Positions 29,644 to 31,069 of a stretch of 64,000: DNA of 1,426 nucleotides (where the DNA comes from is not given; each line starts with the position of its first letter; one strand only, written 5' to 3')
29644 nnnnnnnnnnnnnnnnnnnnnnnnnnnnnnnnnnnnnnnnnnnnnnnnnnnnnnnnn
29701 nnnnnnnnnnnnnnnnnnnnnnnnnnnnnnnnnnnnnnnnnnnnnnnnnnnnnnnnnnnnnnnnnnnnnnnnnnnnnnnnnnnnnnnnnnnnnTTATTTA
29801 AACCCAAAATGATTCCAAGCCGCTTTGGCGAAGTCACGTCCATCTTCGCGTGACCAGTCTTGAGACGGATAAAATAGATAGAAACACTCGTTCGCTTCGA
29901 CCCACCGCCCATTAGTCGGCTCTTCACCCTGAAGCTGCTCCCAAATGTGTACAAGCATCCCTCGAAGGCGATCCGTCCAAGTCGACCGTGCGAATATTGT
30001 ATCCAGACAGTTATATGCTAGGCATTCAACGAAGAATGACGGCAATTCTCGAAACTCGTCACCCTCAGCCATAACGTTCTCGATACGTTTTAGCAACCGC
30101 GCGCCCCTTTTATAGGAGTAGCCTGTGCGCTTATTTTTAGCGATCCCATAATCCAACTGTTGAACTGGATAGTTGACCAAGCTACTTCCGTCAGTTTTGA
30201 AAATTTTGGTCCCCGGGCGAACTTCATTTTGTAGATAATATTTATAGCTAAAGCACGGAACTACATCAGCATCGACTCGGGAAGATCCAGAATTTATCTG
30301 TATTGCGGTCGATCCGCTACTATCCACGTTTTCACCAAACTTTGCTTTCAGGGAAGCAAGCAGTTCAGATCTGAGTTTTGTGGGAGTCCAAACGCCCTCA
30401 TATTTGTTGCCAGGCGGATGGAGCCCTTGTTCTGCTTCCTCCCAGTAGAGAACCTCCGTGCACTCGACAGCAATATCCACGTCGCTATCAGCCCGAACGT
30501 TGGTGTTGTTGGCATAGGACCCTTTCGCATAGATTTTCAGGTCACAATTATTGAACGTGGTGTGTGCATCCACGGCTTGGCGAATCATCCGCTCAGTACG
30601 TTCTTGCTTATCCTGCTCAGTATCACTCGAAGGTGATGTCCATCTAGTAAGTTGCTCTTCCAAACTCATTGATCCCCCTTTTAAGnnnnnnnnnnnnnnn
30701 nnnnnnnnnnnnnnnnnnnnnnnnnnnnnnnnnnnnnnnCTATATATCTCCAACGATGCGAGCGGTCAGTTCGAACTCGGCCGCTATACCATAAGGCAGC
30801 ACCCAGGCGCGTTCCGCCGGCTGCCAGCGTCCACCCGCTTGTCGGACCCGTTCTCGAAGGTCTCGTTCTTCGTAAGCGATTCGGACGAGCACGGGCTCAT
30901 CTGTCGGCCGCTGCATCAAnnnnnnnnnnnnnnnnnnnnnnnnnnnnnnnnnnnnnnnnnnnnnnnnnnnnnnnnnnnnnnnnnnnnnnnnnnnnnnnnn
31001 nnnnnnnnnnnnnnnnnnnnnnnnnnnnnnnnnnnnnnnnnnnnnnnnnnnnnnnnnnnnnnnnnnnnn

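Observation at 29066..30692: Complete type I CBASS (CD-NTase + 2TM-beta effector) packaged as a single integron gene cassette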

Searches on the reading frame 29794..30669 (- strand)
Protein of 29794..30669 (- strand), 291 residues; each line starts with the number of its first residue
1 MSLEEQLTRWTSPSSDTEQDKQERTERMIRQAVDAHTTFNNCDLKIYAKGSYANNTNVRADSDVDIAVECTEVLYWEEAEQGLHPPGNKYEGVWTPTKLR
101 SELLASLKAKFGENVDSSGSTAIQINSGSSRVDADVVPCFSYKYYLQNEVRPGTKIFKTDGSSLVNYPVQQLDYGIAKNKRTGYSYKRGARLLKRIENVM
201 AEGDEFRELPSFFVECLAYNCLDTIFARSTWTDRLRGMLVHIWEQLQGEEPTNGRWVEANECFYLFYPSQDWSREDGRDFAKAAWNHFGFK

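Call 4: search_protein_families(library=pfam, proteins=[window:29794-30669:-], max_evalue=0.1)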
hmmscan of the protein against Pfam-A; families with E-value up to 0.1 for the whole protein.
window:29794-30669:- (291 aa): 3 families
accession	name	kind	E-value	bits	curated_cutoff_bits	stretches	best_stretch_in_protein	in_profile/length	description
PF18144.7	SMODS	-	0.00034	21.3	26.5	1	15-143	17-134/164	Second Messenger Oligonucleotide or Dinucleotide Synthetase domain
PF01909.29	NTP_transf_2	-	0.00042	21.1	21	1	41-75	13-45/93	Nucleotidyltransferase domain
PF18765.7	Polbeta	-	0.017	15.7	26.9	1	45-77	15-46/93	Polymerase beta, Nucleotidyltransferase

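Call 5: search_protein_families(library=padloc, proteins=[window:29794-30669:-], max_evalue=0.1)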
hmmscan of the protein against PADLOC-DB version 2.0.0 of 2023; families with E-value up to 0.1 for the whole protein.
window:29794-30669:- (291 aa): 21 families
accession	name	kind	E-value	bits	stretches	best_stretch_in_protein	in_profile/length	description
PDLC00794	Cyclase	-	1.1e-135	449.7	1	1-291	2-296/297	oligonucleotide-cyclase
PDLC00801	Cyclase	-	1.7e-81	271.6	1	2-290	4-294/295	oligonucleotide-cyclase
PDLC00812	Cyclase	-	6.6e-50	167.8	1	2-289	46-350/352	oligonucleotide-cyclase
PDLC00788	Cyclase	-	1.9e-49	166.8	1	4-286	5-292/297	oligonucleotide-cyclase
PDLC00807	Cyclase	-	2.4e-18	64.4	1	40-230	74-265/342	oligonucleotide-cyclase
PDLC00772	Cyclase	-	8e-17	59.2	1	29-225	79-283/375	oligonucleotide-cyclase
PDLC00789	Cyclase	-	2.9e-16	57.7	1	26-230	16-204/261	oligonucleotide-cyclase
PDLC00808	Cyclase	-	2.4e-09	34.9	1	24-243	34-237/325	oligonucleotide-cyclase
PDLC00784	Cyclase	-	1.2e-08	32.6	1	46-233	78-288/351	oligonucleotide-cyclase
PDLC00809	Cyclase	-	5.3e-08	30.8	1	15-248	18-230/295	oligonucleotide-cyclase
PDLC00823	Cyclase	-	6.1e-07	27.4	1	17-229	21-202/285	oligonucleotide-cyclase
PDLC00773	Cyclase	-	7.1e-07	27.1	1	12-64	15-66/334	oligonucleotide-cyclase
PDLC00786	Cyclase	-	1.6e-05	22.5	1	14-227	17-209/293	oligonucleotide-cyclase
PDLC00803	Cyclase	-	2.1e-05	22.4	1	19-177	22-150/253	oligonucleotide-cyclase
PDLC00822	Cyclase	-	8.2e-05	20.1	1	16-69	18-75/375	oligonucleotide-cyclase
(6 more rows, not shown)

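Call 10: find_encoding_contigs(protein=window:29794-30669:-, flank=10000, max_places=10)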
Protein window:29794-30669:- (291 aa): 2 contigs read that carry it; 2 places shown.
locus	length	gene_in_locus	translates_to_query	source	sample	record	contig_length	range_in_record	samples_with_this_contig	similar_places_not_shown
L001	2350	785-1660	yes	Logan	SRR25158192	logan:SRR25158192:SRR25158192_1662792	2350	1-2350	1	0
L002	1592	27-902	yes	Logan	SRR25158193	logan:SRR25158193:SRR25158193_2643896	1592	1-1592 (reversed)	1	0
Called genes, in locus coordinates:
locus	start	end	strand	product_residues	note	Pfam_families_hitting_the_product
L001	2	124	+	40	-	?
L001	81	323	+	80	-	-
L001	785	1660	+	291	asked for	PF26305:CD_NTase_C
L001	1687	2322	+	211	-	PF18153:Cap15_CD_rec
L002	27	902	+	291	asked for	PF26305:CD_NTase_C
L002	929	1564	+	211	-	PF18153:Cap15_CD_rec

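Call 25: find_homologous_proteins(query=window:29794-30669:-, max_evalue=1e-20)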
Query window:29794-30669:- (291 aa): 1738 proteins with E <= 1e-20 among 2134 candidates; the best 120 are listed.
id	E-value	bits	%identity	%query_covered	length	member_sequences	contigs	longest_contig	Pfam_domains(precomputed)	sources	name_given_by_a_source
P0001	1.3e-199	679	100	100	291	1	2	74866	PF26305.1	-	-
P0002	1.5e-181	620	89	100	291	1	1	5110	PF26305.1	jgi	jgi:predicted nucleotidyltransferase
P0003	1.3e-158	545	78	100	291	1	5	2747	PF26305.1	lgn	-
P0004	9.0e-156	535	77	100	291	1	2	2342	PF26305.1,PF18144.8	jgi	jgi:hypothetical protein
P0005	1.9e-155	534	75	100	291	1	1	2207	PF26305.1,PF18144.8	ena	-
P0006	7.8e-155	532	77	100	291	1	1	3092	PF26305.1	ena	-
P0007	2.8e-154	531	76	100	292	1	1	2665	PF26305.1,PF18144.8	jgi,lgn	-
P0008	6.8e-154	529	76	100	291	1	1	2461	PF26305.1,PF18144.8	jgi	jgi:predicted nucleotidyltransferase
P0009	5.0e-153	526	75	100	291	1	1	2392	PF26305.1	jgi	-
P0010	1.0e-152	525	75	100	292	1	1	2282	PF26305.1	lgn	-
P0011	1.6e-152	525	74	100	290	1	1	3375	PF26305.1,PF18144.8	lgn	-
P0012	3.3e-152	524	74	100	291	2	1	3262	PF26305.1,PF18144.8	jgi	-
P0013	4.9e-152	523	73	100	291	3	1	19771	PF26305.1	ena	-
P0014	5.2e-152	523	74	100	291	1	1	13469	PF26305.1,PF18144.8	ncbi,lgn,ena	-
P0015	5.3e-152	523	75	100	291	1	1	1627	PF26305.1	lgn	-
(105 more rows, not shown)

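Call 26: find_encoding_contigs(protein=P0002, flank=10000, max_places=4)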
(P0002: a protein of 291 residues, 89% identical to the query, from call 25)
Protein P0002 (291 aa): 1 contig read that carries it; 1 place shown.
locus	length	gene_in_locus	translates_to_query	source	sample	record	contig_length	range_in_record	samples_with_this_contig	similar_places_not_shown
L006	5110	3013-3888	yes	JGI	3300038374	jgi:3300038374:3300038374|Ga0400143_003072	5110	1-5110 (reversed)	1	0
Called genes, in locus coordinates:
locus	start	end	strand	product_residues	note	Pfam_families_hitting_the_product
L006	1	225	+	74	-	?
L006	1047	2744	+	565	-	PF00920:ILVD_EDD_N, PF24877:ILV_EDD_C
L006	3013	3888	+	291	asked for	PF26305:CD_NTase_C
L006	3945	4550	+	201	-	PF18153:Cap15_CD_rec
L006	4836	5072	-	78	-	PF04986:Y2_Tnp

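Call 27: find_encoding_contigs(protein=P0013, flank=10000, max_places=4)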
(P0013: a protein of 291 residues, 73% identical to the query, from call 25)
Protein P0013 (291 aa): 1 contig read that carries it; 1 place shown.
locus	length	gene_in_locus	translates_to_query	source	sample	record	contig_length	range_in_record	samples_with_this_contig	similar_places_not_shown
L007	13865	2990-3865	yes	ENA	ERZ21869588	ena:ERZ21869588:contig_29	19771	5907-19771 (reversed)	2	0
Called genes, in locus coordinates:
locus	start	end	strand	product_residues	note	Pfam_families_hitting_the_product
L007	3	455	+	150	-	?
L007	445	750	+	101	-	-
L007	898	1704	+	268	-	-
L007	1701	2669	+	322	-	PF08843:AbiEii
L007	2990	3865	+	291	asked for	PF26305:CD_NTase_C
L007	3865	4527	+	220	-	PF18153:Cap15_CD_rec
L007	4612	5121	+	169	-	-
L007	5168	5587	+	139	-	-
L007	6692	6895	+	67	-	-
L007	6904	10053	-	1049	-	PF07916:TraG_N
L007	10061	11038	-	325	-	PF06122:TraH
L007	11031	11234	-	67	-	PF06122:TraH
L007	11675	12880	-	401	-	PF10502:Peptidase_S26, PF13728:TraF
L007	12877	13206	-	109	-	-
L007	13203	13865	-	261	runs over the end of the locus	PF09673:TrbC_Ftype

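Call 28: find_encoding_contigs(protein=P0014, flank=10000, max_places=4)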
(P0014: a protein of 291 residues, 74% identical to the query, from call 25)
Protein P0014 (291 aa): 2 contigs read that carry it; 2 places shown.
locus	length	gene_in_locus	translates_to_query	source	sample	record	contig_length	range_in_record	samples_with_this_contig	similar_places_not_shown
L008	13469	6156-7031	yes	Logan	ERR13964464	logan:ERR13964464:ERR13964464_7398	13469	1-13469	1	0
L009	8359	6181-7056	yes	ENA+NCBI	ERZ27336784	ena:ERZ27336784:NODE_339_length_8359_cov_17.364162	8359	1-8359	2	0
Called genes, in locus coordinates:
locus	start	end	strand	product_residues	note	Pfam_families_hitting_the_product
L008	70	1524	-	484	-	PF10423:AMNp_N, PF01048:PNP_UDP_1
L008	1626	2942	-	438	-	PF00083:Sugar_tr, PF07690:MFS_1, PF00083:Sugar_tr (weak), PF07690:MFS_1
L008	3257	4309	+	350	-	PF01075:Glyco_transf_9 (weak)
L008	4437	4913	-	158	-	PF21764:Invasin_D4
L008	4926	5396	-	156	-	PF09134:Invasin_D3, PF02369:Big_1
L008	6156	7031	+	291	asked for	PF18144:SMODS (faint), PF26305:CD_NTase_C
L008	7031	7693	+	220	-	PF18153:Cap15_CD_rec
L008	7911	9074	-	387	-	PF07719:TPR_2 (faint), PF12895:ANAPC3 (faint), PF13414:TPR_11, PF13424:TPR_12 (weak), PF13432:TPR_16 (weak), PF14559:TPR_19, PF13431:TPR_17 (weak), PF00515:TPR_1 (weak), +2 more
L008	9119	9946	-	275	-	PF14280:DUF4365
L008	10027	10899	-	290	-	PF02899:Phage_int_SAM_1 (weak), PF12834:Phage_int_SAM_2, PF12835:Integrase_1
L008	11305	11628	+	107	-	-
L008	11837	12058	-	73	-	PF13693:HTH_35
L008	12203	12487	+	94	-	PF01381:HTH_3, PF12844:HTH_19, PF13560:HTH_31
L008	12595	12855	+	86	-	PF01381:HTH_3, PF12844:HTH_19 (weak), PF13560:HTH_31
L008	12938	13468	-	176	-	?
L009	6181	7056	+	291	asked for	PF18144:SMODS (faint), PF26305:CD_NTase_C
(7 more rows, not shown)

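Call 37: find_related_loci(query=window:29794-30669:-, collection=genome_contigs, flank=10000)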
Query window:29794-30669:- (291 aa) in genome_contigs; peptide patterns used: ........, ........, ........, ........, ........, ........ (x = any residue, [..] = any of these).
73 stretches matched a pattern; 2 encode a relative of the query (tblastn E <= 1e-3); 2 distinct loci.
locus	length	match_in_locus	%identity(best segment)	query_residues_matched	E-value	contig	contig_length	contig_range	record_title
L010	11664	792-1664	60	1-288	4e-121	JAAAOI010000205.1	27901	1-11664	MAG: Bacteroidetes bacterium isolate GSL.Bin2 NODE_920_length_27901_cov_3.58269, whole genome shotgun sequence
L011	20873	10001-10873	52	1-288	3e-101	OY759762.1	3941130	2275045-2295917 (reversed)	MAG: Acidimicrobiales bacterium isolate 58bc0cff-3a4e-4465-8a1f-db016ff7ac3d genome assembly, chromosome: 1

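Call 38: search_dna_similar(query=window:29794-30669:-, collection=plasmids, mode=protein, max_evalue=1e-30, max_rows=40)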
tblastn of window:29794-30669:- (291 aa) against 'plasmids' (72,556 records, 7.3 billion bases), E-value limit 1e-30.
Records with a match: 10; places in all: 10; records where one place covers at least 80% of the query: 10.
Best place of each record, by identity: <60% 10.
By first word of the organism name: Vibrio 4; Rhodococcus 3; Streptomyces 2; Bacillus 1.
By predicted mobility (MOB-suite, as given by PLSDB): mobilizable 5; conjugative 3; non-mobilizable 2.
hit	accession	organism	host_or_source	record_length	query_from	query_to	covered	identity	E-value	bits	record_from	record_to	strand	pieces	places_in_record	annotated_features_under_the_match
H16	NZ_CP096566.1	Rhodococcus qingshengii JCM 15477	sandy loam,soil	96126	5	290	98%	41.2%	3e-62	219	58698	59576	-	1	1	hypothetical protein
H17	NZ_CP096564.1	Rhodococcus qingshengii JCM 15477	sandy loam,soil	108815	5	290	98%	41.2%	3e-62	219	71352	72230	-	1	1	hypothetical protein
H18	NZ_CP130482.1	Rhodococcus aetherivorans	Bacteria, whole organism,Rough variant ...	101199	5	290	98%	41.1%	5e-62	218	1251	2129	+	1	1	hypothetical protein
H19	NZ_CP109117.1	Streptomyces sp. NBC_01768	-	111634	5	290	98%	39.2%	4e-56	201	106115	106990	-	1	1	hypothetical protein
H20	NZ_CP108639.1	Streptomyces uncialis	-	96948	7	290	98%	36.8%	6e-50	184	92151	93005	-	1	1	hypothetical protein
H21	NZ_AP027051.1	Vibrio nigripulchritudo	Penaeus vannamei,cell ...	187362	4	291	99%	33.2%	5e-45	169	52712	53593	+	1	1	nucleotidyltransferase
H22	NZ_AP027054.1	Vibrio nigripulchritudo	Penaeus vannamei,cell ...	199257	4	291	99%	33.2%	5e-45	169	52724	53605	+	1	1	nucleotidyltransferase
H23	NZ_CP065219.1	Vibrio navarrensis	Homo sapiens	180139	4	289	98%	33.4%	6e-44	166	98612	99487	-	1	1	nucleotidyltransferase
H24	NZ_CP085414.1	Bacillus paranthracis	single cell,soil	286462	2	284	97%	33.8%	5e-40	155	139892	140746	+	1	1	nucleotidyltransferase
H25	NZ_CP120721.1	Vibrio coralliilyticus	tissue sample,sea urchin, ...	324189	4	291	99%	32.2%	1e-40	157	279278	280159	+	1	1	nucleotidyltransferase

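Call 45: search_solved_structures(query=window:29794-30669:-, max_evalue=0.001, show_alignments=1)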
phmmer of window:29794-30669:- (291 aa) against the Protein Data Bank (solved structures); distinct sequences matched with E-value up to 0.001: 5.
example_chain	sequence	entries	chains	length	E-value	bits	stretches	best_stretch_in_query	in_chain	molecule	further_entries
7x4c_A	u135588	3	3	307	2.8e-47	164.5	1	4-288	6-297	EfCdnE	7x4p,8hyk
7x4f_A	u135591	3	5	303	7.3e-46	159.9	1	4-287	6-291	Cyclic dipyrimidine nucleotide synthase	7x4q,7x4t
7x4a_A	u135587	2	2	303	9.1e-46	159.6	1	4-290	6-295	ClCdnE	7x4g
6e0m_A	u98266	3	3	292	4.4e-39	137.6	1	4-290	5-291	cGAS/DncV-like nucleotidyltransferase in E. coli homolog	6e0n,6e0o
6e0k_A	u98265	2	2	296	3.1e-21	79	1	4-282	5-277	cGAS/DncV-like nucleotidyltransferase in E. coli homolog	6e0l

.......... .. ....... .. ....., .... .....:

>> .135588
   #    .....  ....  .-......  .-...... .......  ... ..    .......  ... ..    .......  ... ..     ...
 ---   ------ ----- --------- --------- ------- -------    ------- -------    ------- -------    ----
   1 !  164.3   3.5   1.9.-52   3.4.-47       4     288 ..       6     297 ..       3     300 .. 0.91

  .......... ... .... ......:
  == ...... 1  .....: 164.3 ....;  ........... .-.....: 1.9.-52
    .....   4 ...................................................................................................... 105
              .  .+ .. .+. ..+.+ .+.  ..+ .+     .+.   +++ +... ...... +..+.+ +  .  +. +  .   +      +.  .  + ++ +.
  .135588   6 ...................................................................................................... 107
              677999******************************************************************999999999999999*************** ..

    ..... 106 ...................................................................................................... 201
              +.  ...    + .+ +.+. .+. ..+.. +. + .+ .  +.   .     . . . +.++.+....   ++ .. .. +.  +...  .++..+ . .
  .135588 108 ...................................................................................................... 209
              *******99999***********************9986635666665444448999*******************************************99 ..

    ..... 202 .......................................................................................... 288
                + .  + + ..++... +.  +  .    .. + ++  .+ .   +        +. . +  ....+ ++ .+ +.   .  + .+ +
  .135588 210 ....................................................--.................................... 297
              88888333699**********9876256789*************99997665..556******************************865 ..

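Call 49: find_related_loci(query=A2, collection=metagenome_contigs, flank=6000)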
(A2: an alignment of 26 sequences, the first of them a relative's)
Query A2 (291 aa) in metagenome_contigs; peptide patterns used: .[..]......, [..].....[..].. (x = any residue, [..] = any of these).
334 stretches matched a pattern; 135 encode a relative of the query (tblastn E <= 1e-3); the best 80 are kept; 80 distinct loci.
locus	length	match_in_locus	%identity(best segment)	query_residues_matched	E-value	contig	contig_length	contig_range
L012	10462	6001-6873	75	1-291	1e-159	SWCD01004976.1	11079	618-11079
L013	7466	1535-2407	74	1-291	1e-156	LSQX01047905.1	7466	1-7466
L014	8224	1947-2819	74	1-291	2e-156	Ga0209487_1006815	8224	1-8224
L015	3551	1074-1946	75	1-291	4e-162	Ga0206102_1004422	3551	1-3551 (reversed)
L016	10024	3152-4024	73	1-291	1e-155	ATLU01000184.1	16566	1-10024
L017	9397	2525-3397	74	1-291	1e-155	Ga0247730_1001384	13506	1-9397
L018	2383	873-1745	73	1-291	1e-165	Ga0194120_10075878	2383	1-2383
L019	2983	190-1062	73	1-291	7e-162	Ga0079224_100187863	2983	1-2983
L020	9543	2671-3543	74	1-291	8e-154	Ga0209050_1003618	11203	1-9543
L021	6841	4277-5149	73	1-291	8e-154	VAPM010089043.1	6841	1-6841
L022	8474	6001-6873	74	1-291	1e-153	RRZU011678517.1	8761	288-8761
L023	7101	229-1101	73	1-291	2e-153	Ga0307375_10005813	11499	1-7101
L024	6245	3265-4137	73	1-291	5e-154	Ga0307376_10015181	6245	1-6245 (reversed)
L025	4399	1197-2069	74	1-291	3e-157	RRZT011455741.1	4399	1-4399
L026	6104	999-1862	73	1-288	9e-154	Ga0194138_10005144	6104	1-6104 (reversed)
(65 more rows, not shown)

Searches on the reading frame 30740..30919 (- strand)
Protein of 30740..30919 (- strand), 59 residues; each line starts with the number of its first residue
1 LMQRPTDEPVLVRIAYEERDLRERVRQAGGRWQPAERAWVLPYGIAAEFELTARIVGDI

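Call 4: search_protein_families(library=pfam, proteins=[window:30740-30919:-], max_evalue=0.1)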
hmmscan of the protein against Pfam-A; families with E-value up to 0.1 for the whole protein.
window:30740-30919:- (59 aa): 1 family
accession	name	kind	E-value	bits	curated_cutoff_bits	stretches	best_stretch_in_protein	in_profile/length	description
PF18974.5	DUF5710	-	0.076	13.2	26.5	0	14-45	6-34/44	Domain of unknown function (DUF5710)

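Call 5: search_protein_families(library=padloc, proteins=[window:30740-30919:-], max_evalue=0.1)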
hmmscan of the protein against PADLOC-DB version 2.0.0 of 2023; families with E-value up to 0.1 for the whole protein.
window:30740-30919:- (59 aa): 0 families
